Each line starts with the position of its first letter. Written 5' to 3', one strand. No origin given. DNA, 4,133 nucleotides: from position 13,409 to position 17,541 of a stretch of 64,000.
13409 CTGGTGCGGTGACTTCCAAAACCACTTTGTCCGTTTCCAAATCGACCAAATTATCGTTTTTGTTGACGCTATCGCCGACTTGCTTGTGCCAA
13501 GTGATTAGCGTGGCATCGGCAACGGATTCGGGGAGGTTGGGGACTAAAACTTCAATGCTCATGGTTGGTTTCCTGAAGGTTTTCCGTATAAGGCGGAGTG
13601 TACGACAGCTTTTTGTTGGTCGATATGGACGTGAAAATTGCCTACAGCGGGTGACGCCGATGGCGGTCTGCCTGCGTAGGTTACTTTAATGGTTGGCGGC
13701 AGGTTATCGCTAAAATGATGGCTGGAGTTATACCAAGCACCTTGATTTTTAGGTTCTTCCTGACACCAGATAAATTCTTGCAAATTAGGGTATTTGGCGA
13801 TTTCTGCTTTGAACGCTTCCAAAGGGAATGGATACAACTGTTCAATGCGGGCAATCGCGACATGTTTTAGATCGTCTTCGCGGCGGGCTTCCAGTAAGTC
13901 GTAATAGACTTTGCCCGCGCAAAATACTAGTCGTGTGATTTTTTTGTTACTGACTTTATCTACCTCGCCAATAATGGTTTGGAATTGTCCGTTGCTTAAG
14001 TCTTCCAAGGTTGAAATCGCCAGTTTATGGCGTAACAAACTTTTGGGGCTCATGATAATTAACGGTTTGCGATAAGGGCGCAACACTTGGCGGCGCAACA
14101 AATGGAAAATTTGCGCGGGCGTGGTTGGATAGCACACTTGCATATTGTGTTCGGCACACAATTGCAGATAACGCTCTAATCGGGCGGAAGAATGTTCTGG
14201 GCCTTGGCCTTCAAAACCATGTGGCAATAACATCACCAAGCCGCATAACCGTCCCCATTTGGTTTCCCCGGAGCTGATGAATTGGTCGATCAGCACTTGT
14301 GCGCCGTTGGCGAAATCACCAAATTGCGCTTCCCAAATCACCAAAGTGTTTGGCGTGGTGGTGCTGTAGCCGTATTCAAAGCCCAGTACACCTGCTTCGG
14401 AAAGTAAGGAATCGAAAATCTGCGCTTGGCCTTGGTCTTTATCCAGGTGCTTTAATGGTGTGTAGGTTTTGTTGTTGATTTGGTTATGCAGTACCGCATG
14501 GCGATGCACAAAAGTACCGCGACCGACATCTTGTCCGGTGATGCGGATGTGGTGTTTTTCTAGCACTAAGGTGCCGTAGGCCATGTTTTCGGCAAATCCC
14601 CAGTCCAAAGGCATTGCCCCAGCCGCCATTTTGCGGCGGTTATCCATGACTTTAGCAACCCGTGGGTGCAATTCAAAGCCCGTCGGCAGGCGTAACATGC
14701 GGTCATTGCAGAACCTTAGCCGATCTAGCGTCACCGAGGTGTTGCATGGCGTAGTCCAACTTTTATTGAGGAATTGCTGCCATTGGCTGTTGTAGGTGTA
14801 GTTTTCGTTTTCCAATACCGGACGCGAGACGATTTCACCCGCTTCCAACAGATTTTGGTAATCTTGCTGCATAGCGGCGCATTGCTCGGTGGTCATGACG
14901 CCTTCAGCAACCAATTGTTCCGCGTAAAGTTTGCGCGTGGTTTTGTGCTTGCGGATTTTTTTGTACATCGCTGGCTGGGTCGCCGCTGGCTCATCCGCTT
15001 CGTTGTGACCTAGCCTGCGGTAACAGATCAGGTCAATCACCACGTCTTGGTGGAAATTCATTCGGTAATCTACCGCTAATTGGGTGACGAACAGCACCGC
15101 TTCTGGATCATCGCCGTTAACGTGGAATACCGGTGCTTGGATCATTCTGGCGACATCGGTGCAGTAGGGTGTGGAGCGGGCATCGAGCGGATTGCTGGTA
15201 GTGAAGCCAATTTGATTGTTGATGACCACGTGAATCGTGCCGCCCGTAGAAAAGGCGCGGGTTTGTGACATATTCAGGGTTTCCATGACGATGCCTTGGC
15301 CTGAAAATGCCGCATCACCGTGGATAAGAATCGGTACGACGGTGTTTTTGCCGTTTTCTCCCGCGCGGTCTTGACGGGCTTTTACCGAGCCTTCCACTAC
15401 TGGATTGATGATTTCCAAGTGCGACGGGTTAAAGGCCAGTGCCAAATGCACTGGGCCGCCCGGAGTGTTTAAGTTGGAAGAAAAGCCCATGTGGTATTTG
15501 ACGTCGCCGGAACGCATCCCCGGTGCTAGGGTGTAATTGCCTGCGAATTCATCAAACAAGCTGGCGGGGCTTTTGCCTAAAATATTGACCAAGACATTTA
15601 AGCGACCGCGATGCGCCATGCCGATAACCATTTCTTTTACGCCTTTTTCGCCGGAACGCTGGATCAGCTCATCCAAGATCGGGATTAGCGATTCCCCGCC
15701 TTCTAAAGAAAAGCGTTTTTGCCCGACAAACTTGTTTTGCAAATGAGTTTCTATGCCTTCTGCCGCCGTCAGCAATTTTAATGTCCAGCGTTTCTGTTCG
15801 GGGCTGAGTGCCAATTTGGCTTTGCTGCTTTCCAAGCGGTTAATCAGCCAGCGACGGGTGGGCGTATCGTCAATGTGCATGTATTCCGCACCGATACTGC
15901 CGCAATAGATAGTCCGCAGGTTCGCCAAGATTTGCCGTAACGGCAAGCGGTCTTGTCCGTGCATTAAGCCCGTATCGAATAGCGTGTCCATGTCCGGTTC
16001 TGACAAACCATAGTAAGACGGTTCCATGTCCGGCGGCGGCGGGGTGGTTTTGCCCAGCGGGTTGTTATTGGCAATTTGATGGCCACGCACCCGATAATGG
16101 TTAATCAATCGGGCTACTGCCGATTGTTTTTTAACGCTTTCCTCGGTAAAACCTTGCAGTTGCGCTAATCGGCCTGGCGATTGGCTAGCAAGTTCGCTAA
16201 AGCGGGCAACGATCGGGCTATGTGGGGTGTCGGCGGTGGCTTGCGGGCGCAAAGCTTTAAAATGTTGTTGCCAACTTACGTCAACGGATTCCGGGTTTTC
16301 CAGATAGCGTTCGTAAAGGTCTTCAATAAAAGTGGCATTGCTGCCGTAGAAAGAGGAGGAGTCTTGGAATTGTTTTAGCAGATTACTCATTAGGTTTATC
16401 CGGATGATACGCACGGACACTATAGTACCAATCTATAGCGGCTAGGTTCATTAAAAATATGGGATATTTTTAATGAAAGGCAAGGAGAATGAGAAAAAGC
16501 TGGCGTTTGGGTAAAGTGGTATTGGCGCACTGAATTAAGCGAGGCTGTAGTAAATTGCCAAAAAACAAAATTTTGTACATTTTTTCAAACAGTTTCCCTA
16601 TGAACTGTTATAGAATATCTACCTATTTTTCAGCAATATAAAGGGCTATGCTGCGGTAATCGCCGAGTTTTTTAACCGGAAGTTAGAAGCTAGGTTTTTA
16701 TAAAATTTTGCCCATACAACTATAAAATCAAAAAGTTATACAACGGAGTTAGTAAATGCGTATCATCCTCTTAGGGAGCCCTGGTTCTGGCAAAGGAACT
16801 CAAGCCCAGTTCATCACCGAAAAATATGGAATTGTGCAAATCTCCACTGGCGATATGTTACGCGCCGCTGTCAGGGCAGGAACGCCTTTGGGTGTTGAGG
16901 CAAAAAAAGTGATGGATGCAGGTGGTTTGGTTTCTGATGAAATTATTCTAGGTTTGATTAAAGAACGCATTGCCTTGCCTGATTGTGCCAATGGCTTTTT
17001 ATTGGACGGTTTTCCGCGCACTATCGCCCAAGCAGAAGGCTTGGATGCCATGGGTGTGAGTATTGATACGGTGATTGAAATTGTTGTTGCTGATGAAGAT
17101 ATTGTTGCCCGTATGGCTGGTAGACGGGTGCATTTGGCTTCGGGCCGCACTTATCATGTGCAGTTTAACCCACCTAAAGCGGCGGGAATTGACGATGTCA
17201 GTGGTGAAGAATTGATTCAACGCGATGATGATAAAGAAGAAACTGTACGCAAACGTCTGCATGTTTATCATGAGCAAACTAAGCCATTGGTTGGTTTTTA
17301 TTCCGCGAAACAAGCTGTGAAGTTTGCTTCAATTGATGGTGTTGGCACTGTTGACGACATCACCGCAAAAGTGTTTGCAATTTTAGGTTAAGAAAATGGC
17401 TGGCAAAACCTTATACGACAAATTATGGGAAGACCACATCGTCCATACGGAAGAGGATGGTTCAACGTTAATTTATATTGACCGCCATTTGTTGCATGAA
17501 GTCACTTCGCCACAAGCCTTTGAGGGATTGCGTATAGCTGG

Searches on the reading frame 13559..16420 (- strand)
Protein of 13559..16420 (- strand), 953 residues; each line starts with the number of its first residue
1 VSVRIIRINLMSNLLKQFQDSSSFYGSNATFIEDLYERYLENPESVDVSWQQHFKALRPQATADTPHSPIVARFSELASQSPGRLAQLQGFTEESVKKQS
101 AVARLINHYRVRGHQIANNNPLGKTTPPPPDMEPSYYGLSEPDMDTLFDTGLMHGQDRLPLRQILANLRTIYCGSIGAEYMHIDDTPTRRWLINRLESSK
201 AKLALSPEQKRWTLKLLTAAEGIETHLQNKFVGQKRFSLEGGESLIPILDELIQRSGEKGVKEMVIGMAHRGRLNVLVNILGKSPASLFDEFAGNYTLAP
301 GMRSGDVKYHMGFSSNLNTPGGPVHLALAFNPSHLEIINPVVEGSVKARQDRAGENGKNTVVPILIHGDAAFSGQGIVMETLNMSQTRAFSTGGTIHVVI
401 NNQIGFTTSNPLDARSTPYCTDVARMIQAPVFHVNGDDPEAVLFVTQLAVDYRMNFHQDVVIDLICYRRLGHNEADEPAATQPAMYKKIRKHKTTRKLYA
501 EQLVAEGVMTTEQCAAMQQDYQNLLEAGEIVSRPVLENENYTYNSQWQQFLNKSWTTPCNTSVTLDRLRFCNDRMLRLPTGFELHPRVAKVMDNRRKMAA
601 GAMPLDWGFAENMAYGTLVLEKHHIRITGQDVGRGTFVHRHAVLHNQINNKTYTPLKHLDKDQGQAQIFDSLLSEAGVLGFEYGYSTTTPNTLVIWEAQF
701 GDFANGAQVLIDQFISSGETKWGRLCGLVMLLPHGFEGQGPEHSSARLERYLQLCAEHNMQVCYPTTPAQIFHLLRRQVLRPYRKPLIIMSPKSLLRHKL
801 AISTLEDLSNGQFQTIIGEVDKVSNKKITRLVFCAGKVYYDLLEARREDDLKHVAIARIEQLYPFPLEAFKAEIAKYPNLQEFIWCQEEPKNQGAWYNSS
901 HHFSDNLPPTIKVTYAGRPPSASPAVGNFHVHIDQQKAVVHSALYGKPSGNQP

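Call 3: search_protein_families(library=ncbifam, proteins=[window:13559-16420:-])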
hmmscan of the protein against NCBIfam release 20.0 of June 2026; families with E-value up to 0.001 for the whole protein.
window:13559-16420:- (953 aa): 5 families
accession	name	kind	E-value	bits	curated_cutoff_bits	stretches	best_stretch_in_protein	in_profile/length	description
NF006914.0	PRK09404.1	equivalog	0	1357.8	764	1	14-944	4-916/919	2-oxoglutarate dehydrogenase E1 component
TIGR00239.1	2oxo_dh_E1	equivalog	0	1269.4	770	1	25-943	2-930/931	2-oxoglutarate dehydrogenase E1 component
NF008907.0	PRK12270.1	equivalog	0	1180.2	878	2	92-944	392-1239/1241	multifunctional oxoglutarate decarboxylase/oxoglutarate dehydrogenase thiamine pyrophosphate-binding subunit/dihydrolipoyllysine-residue suc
TIGR03182.1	PDH_E1_alph_y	equivalog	3e-11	42.8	393.85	1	359-526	131-292/315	pyruvate dehydrogenase (acetyl-transferring) E1 component subunit alpha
TIGR03181.1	PDH_E1_alph_x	equivalog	6.8e-09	35.1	411.35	1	358-525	142-304/341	pyruvate dehydrogenase (acetyl-transferring) E1 component subunit alpha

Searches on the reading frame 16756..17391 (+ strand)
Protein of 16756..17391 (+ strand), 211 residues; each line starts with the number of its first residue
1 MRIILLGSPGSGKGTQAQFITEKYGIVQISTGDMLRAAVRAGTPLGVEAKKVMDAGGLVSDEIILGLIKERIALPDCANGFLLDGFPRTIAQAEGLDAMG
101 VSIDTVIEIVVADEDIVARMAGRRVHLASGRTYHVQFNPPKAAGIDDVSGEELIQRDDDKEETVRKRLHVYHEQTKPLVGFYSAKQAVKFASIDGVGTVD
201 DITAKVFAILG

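Call 60: search_protein_families(library=ncbifam, proteins=[window:16756-17391:+], max_evalue=0.00001)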
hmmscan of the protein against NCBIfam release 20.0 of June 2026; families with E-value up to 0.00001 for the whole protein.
window:16756-17391:+ (211 aa): 21 families
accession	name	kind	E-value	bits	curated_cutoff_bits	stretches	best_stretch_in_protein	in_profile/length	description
NF001379.0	PRK00279.1-1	equivalog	4.1e-104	346.6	268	1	1-210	1-215/216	adenylate kinase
NF001380.0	PRK00279.1-2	equivalog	1.1e-82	276.6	251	1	1-210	1-212/216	adenylate kinase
TIGR01351.1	adk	subfamily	1.1e-73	247.4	168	1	2-209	1-210/212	adenylate kinase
NF001381.0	PRK00279.1-3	equivalog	3.2e-68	229.2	187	1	1-210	1-185/188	adenylate kinase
NF010381.0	PRK13808.1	equivalog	5.1e-63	213.5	426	2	1-123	1-127/335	adenylate kinase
NF011101.0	PRK14528.1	equivalog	8.4e-57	191.9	195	2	2-125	3-130/187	adenylate kinase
NF001382.0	PRK00279.1-4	equivalog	2.6e-55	187.3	334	1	1-209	1-207/212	adenylate kinase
NF011103.0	PRK14530.1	equivalog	3.9e-55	186.7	294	1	2-208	5-209/215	adenylate kinase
NF002700.0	PRK02496.1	equivalog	3.7e-53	179.9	262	2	2-123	3-128/184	adenylate kinase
NF011105.0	PRK14532.1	equivalog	1.5e-51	174.6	162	2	1-124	1-128/189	adenylate kinase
NF001387.0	PRK00279.2-5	equivalog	6.3e-51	173.1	373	1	1-207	1-207/224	adenylate kinase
NF011100.0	PRK14527.1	equivalog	4.6e-48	163.4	154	1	3-209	9-189/191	adenylate kinase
NF011099.0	PRK14526.1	equivalog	1.6e-47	161.9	223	1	1-210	1-207/211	adenylate kinase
NF001386.0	PRK00279.2-4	equivalog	6e-47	160.1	256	1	3-211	5-216/220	adenylate kinase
NF011104.0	PRK14531.1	equivalog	8.2e-45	152.7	160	2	2-123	4-128/183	adenylate kinase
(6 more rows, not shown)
